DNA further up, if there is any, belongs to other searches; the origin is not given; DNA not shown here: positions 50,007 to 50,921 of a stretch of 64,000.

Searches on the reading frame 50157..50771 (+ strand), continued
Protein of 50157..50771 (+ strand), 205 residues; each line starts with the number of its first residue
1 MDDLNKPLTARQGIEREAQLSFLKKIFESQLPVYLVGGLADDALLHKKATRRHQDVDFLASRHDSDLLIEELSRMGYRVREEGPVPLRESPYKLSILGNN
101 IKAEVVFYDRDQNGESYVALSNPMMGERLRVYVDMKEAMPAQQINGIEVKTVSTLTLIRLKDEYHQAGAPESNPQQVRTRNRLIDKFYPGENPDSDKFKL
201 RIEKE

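Call 51: find_related_loci(query=A3, collection=metagenome_contigs, flank=8000)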
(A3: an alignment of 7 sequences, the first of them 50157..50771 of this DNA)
Query A3 (205 aa) in metagenome_contigs; peptide patterns used: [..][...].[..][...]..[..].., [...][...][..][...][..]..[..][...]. (x = any residue, [..] = any of these).
342 stretches matched a pattern; 1 encode a relative of the query (tblastn E <= 1e-3); 1 distinct loci.
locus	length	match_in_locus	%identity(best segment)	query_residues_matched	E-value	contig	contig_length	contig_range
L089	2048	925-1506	45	11-204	1e-51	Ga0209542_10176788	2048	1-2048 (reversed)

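Call 55: search_dna_similar(query=window:50157-50771:+, collection=plasmids, mode=protein, max_evalue=0.001, max_rows=15)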
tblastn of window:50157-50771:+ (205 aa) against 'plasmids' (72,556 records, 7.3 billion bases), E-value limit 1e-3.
Records with a match: 4; places in all: 4; records where one place covers at least 80% of the query: 0.
Best place of each record, by identity: <60% 4.
By first word of the organism name: Streptomyces 4.
By predicted mobility (MOB-suite, as given by PLSDB): non-mobilizable 3; mobilizable 1.
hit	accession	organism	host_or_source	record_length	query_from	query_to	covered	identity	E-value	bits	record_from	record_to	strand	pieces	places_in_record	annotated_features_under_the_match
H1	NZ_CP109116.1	Streptomyces sp. NBC_01768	-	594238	30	161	64%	31.1%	1e-5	52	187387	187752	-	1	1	aminoglycoside adenylyltransferase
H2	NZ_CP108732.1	Streptomyces sp. NBC_00987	-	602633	30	161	64%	31.1%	1e-5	52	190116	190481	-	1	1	aminoglycoside adenylyltransferase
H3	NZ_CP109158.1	Streptomyces sp. NBC_01732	-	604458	30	161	64%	31.1%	1e-5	52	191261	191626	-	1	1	aminoglycoside adenylyltransferase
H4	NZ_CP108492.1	Streptomyces sp. NBC_01243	-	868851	31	161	64%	31.3%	4e-5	51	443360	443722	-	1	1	aminoglycoside adenylyltransferase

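Call 58: fold_search(model_id=the predicted structure, library=viral)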
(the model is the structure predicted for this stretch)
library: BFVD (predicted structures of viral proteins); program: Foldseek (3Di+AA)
matches with E <= 10: 602; with E <= 0.001: 13
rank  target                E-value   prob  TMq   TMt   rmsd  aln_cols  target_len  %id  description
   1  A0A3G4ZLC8            1.5e-06  1.00  0.52  0.35   5.4       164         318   15  LicD/FKTN/FKRP nucleotidyltransferase domain-containing protein [Terrestrivirus sp.]
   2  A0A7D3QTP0            3.1e-05  1.00  0.52  0.54   5.4       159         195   15  LicD family protein [Fadolivirus FV1/VV64]
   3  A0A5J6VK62            3.1e-05  1.00  0.50  0.55  10.3       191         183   12  LicD family protein [Megaviridae environmental sample]
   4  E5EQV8                4.5e-05  1.00  0.48  0.56   5.5       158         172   11  (no name in the UniProt tables at hand)
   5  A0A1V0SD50            4.5e-05  1.00  0.46  0.21  10.3       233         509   12  Phosphorylcholine metabolism protein LicD and glycosyltransferase family 92 domain containing protein [Indivirus ILV1]
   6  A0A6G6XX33            4.8e-05  1.00  0.39  0.28   9.8       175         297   16  (no name in the UniProt tables at hand)
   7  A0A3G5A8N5            7.6e-05  1.00  0.52  0.44   8.2       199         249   10  Uncharacterized protein [Hyperionvirus sp.]
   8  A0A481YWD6            1.0e-04  1.00  0.54  0.53   6.0       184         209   16  LicD family protein [Marseillevirus LCMAC201]
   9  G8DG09                2.4e-04  1.00  0.54  0.43   5.4       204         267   10  (no name in the UniProt tables at hand)
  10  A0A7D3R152            3.4e-04  0.98  0.33  0.21  13.6       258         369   17  PolyA polymerase head RNA and srmB- binding domain protein [Fadolivirus FV1/VV64]
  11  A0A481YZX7            4.0e-04  1.00  0.49  0.44   5.2       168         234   15  LicD family protein [Marseillevirus LCMAC202]
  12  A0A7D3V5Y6            7.7e-04  1.00  0.45  0.21   6.6       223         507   11  Bifunctional phosphorylcholine metabolism protein licd and glycosyltransferase domain [Fadolivirus FV1/VV64]
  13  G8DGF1                7.7e-04  1.00  0.41  0.48   7.8       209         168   12  (no name in the UniProt tables at hand)
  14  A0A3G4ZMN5            1.0e-03  1.00  0.49  0.44   7.8       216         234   13  LicD/FKTN/FKRP nucleotidyltransferase domain-containing protein [Terrestrivirus sp.]
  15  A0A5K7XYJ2            1.2e-03  1.00  0.46  0.25   8.2       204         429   10  Putative poly(A) polymerase catalytic subunit [Abalone asfa-like virus]
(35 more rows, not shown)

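Call 70: search_solved_structures(query=A1, max_evalue=1, show_alignments=4)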
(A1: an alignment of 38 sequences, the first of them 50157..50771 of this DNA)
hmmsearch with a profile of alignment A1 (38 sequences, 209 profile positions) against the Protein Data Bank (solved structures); distinct sequences matched with E-value up to 1: 10.
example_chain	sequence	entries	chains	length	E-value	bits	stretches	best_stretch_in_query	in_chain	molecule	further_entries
4wh5_A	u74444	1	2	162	4.3e-07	32.9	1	14-89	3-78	Lincosamide resistance protein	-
4fo1_A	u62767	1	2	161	4.6e-07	32.8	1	14-89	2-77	Lincosamide resistance protein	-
4xje_A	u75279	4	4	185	6.8e-07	32.3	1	15-85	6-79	AadB | AAD(2''),Gentamicin 2''-nucleotidyltransferase,Gentamicin resistance protein | Aminoglycoside Nucleotidyltransferase (2"")-Ia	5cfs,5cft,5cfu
4wqk_A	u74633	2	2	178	2.7e-06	30.3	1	21-85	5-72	2''-aminoglycoside nucleotidyltransferase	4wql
5kqj_A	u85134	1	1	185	3.1e-06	30.1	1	21-85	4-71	2''-aminoglycoside nucleotidyltransferase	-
5uvd_A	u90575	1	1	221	0.027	17.3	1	29-132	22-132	Nucleotidyltransferase-like protein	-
4wby_A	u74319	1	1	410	0.17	14.7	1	31-85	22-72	Poly A polymerase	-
1vfg_A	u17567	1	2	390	0.2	14.4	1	32-85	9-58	poly A polymerase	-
4wbz_A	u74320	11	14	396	0.21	14.4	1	32-85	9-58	Poly A polymerase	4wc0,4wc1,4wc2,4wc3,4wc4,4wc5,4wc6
3l7t_A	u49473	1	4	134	0.33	13.7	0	73-107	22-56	Putative uncharacterized protein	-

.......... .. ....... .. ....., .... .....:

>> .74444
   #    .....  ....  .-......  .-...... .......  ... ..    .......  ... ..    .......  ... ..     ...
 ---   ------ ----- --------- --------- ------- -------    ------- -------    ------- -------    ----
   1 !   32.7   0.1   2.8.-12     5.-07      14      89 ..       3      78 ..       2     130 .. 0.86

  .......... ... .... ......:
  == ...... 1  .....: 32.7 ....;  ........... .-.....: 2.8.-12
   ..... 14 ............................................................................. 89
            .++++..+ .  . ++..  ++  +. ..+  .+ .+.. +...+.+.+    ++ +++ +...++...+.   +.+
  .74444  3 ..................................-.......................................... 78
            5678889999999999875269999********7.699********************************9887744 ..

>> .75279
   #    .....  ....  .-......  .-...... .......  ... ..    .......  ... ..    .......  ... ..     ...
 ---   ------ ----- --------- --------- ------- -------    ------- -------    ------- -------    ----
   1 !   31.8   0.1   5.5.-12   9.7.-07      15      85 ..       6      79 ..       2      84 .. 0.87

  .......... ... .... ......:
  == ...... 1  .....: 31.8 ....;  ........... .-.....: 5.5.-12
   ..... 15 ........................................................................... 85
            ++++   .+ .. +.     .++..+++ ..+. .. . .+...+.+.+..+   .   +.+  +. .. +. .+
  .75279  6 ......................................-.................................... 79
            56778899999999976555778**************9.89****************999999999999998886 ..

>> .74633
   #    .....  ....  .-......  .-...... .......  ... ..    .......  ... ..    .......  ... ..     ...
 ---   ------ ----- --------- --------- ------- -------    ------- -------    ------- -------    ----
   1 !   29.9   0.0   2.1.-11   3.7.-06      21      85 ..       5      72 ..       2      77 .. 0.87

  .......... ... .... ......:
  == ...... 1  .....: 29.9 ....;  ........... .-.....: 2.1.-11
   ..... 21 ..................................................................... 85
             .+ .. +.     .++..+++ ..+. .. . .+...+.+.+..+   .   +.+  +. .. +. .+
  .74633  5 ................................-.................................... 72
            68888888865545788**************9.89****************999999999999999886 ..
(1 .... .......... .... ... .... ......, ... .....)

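Call 74: get_annotated_region(hit=H1, flank=6000)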
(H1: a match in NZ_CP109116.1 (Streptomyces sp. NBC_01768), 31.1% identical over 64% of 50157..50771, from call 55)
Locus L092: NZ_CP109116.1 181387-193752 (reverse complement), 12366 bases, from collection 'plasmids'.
description: Streptomyces sp. NBC_01768 plasmid unnamed1, complete sequence
organism: Streptomyces sp. NBC_01768 (NCBI taxid 2975938)
taxonomy: Bacteria; Actinomycetota; Actinomycetes; Kitasatosporales; Streptomycetaceae; Streptomyces; Streptomyces sp. NBC 01768
host: -; source: -; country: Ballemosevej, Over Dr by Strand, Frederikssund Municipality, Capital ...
typing (MOB-suite, as given by PLSDB): non-mobilizable
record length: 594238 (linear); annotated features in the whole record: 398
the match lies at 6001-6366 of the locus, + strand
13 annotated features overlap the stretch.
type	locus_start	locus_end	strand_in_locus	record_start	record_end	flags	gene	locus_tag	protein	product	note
CDS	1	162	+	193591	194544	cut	-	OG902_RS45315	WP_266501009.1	helix-turn-helix domain-containing protein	GO:0006355 - regulation of DNA-templated transcription [Evidence IEA]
CDS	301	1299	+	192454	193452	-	gap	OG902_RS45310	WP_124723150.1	type I glyceraldehyde-3-phosphate dehydrogenase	GO:0006094 - gluconeogenesis [Evidence IEA]; GO:0019682 - glyceraldehyde-3-phosphate metabolic process [Evidence IEA]; ...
CDS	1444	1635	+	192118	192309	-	-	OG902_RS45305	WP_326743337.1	hypothetical protein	-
CDS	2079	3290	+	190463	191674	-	-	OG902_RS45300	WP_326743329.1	MFS transporter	GO:0055085 - transmembrane transport [Evidence IEA]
CDS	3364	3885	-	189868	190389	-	-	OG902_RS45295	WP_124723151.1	MarR family transcriptional regulator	GO:0006355 - regulation of DNA-templated transcription [Evidence IEA]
CDS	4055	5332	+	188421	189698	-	-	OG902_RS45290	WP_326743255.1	FAD-dependent monooxygenase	-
CDS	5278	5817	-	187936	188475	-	-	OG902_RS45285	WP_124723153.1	NUDIX domain-containing protein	-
CDS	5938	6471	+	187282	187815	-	-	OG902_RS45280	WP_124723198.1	aminoglycoside adenylyltransferase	-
CDS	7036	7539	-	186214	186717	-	-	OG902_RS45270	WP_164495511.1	helix-turn-helix transcriptional regulator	GO:0006355 - regulation of DNA-templated transcription [Evidence IEA]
CDS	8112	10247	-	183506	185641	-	-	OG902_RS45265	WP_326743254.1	serine/threonine-protein kinase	-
CDS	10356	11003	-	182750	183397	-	-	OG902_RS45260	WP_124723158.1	response regulator transcription factor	GO:0000160 - phosphorelay signal transduction system [Evidence IEA]; GO:0006355 - regulation of DNA-templated ...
CDS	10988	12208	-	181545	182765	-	-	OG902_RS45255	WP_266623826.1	sensor histidine kinase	-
CDS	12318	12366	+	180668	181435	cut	-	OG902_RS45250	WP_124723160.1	ABC transporter ATP-binding protein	-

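Call 75: search_protein_families(library=pfam, proteins=[L006:670-1557:+], max_evalue=0.01)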
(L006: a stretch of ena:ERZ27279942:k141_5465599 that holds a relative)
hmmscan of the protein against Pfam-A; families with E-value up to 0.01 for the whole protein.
L006:670-1557:+ (296 aa): 0 families

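Call 76: list_cluster_members(proteins=[P0001, P0003, P0004, P0005, P0006, P0007, P0009, P0010, P0011, P0012])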
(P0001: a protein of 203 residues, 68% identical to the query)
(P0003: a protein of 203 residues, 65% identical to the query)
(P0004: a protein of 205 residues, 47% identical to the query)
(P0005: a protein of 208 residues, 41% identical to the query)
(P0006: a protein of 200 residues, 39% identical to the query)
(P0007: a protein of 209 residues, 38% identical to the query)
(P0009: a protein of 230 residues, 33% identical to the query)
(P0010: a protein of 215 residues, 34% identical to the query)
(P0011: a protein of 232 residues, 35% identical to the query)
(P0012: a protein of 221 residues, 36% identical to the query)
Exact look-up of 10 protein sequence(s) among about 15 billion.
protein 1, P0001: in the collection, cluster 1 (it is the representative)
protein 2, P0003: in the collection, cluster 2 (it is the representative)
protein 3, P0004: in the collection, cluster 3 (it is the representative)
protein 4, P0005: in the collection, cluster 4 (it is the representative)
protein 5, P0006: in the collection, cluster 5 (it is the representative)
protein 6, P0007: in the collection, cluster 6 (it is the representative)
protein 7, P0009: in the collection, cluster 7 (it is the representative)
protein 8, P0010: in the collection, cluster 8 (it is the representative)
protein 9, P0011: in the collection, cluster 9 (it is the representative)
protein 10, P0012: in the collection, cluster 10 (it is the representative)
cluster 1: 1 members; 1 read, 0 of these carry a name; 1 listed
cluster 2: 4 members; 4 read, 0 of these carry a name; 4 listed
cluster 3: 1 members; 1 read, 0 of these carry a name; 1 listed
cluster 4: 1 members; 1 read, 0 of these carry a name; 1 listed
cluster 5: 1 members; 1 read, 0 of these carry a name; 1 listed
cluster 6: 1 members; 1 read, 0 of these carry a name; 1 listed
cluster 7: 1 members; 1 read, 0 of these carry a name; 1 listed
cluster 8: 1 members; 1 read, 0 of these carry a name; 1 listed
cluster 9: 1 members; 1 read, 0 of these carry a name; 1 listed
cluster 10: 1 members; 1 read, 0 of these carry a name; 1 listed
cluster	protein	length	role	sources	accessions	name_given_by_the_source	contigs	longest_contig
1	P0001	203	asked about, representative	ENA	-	-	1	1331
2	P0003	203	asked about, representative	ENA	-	-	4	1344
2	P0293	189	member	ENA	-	-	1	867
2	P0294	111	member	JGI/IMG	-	-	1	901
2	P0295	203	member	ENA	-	-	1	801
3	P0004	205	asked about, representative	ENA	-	-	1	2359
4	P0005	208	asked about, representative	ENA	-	-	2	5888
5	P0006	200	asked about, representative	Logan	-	-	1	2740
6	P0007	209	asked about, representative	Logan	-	-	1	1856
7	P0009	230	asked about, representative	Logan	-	-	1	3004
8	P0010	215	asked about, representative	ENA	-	-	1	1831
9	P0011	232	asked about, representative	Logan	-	-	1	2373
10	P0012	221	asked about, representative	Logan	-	-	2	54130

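Call 77: find_encoding_contigs(protein=P0012, flank=6000, max_places=2)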
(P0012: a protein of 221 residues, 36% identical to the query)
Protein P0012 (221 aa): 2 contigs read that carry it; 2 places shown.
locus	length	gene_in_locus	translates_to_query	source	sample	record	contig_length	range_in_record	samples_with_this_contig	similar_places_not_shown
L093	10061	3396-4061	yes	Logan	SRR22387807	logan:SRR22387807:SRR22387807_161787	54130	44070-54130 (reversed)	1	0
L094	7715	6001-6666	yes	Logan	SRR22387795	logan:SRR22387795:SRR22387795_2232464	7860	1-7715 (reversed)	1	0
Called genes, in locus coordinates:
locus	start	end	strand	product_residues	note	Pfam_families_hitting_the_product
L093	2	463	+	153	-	?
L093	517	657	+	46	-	-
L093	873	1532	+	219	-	PF04794:YdjC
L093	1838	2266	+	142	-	-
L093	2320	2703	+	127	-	PF00903:Glyoxalase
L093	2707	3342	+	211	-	PF10706:Aminoglyc_resit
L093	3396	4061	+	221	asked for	PF10706:Aminoglyc_resit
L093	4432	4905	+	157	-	-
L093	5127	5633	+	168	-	-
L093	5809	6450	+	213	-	-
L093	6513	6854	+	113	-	PF07883:Cupin_2 (weak)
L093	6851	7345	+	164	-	PF00583:Acetyltransf_1, PF13673:Acetyltransf_10, PF13508:Acetyltransf_7, PF08445:FR47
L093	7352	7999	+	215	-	PF23894:LD_SV2 (faint), PF13576:Pentapeptide_3 (faint), PF13599:Pentapeptide_4 (weak), PF25296:Decapeptide (faint), PF13599:Pentapeptide_4, PF00805:Pentapeptide (weak), PF13599:Pentapeptide_4 (weak)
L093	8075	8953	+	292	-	PF00300:His_Phos_1 (weak)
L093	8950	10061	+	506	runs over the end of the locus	PF00391:PEP-utilizers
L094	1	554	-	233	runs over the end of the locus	?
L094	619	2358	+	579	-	PF12229:PG_binding_4, PF04294:VanW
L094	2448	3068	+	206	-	PF01726:LexA_DNA_bind, PF00717:Peptidase_S24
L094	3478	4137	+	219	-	PF04794:YdjC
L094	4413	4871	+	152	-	-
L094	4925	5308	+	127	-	PF00903:Glyoxalase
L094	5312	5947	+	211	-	PF10706:Aminoglyc_resit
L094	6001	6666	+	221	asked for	PF10706:Aminoglyc_resit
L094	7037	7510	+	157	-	-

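Call 78: find_encoding_contigs(protein=P0005, flank=6000, max_places=2)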
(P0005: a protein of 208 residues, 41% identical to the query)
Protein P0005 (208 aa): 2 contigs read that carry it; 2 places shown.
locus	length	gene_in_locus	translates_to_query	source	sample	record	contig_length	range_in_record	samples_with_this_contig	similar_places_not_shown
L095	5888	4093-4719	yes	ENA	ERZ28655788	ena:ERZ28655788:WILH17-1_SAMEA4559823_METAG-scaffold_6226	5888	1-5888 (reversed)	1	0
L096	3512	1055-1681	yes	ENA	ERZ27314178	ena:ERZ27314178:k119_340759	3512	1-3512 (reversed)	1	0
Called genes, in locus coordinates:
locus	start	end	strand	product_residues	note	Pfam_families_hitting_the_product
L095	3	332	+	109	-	?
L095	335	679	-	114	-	-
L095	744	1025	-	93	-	PF05016:ParE_toxin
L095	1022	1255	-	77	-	-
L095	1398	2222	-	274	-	-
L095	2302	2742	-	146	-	-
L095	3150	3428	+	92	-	-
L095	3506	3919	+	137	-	-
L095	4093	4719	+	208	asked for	PF10706:Aminoglyc_resit (weak)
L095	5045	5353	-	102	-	-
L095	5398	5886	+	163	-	?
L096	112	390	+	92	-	-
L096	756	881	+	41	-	-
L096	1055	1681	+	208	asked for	PF10706:Aminoglyc_resit (weak)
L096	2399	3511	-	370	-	?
